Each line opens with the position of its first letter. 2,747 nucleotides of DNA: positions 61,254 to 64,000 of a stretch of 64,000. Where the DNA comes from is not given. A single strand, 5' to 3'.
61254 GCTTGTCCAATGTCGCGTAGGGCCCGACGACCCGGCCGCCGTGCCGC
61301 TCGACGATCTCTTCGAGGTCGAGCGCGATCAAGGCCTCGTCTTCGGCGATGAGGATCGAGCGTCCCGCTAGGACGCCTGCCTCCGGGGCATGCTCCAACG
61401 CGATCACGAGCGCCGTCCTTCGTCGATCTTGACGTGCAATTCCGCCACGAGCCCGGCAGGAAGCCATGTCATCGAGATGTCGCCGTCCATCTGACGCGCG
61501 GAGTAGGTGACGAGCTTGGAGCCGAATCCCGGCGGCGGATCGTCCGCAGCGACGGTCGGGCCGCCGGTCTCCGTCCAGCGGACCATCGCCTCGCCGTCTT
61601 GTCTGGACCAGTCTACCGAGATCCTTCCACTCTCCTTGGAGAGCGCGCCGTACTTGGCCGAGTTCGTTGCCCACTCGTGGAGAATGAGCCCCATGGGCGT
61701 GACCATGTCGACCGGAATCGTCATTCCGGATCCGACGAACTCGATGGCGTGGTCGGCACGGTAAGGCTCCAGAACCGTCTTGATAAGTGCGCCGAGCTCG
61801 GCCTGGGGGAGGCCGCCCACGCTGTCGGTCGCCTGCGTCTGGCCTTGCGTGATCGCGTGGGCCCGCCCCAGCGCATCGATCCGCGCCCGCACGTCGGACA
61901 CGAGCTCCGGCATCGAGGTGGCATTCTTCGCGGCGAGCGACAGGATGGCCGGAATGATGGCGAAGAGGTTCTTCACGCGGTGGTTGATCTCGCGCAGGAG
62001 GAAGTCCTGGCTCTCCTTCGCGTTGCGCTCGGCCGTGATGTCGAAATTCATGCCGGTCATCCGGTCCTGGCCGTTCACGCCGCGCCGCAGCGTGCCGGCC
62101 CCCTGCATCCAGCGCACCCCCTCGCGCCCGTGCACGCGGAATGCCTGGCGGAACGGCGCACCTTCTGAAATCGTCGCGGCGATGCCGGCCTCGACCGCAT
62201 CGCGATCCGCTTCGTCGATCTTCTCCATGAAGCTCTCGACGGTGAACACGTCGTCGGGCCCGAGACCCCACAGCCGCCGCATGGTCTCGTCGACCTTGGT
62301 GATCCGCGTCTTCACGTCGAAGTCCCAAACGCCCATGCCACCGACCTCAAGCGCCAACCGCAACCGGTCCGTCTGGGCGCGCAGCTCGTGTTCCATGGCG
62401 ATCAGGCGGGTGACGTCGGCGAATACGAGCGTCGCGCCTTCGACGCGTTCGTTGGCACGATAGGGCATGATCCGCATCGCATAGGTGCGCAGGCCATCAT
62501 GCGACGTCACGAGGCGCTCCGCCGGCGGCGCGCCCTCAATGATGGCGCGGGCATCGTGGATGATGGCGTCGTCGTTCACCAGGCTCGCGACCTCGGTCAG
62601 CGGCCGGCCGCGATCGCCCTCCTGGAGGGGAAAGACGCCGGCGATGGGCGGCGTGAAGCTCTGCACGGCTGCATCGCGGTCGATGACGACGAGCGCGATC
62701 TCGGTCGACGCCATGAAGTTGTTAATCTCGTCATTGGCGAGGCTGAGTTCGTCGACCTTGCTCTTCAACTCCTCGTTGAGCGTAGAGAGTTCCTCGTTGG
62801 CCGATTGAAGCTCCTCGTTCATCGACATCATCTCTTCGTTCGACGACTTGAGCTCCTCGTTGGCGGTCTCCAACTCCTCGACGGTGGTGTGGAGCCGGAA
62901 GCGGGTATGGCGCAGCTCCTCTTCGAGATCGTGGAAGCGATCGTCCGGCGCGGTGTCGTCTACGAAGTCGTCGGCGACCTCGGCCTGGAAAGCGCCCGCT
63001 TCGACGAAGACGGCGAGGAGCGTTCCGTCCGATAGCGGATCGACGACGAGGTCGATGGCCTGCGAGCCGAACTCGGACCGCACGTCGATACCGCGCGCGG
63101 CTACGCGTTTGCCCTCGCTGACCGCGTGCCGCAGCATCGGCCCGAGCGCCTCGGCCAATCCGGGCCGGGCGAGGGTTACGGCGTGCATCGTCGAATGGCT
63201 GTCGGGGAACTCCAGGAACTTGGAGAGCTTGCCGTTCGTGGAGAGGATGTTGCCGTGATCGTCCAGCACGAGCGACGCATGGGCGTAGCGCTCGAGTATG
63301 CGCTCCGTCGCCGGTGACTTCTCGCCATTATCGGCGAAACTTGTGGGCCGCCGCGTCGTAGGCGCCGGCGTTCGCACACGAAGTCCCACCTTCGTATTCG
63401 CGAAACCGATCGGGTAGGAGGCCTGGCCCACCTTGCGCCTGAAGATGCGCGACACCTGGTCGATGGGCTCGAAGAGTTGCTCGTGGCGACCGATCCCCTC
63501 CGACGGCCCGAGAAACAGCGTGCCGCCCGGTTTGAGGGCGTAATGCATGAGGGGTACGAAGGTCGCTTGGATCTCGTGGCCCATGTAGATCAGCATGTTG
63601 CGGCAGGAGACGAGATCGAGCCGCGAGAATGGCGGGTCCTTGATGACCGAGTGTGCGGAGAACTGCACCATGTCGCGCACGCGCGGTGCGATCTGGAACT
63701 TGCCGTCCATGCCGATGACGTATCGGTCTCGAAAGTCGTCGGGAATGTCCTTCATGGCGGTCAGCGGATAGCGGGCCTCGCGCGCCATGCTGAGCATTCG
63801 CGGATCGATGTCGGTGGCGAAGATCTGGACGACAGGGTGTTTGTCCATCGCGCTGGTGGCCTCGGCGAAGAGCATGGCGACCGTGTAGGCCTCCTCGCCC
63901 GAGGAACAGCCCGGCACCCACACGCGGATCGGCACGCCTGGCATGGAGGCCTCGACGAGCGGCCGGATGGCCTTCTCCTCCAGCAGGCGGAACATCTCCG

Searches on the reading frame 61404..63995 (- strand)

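Call 11: search_protein_families(library=pfam, proteins=[window:61404-63995:-], max_evalue=0.0001)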
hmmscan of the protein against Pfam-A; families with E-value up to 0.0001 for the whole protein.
window:61404-63995:- (863 aa): 6 families
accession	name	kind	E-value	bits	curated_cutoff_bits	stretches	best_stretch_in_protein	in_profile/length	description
PF01739.24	CheR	-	1.2e-44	152.5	27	1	2-180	12-191/195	CheR methyltransferase, SAM binding domain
PF13596.12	PAS_10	-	1.1e-15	58.6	22.1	1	424-529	1-106/106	PAS domain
PF07536.20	HWE_HK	-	7.5e-13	49.5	22.8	1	669-753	1-79/83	HWE histidine kinase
PF07568.18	HisKA_2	-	2.6e-06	27.9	22.3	1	669-714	1-48/76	Histidine kinase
PF08448.16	PAS_4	-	1.3e-05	25.8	23.1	0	462-530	36-107/110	PAS fold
PF08447.18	PAS_3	-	2.4e-05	25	25.6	1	566-648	2-87/89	PAS fold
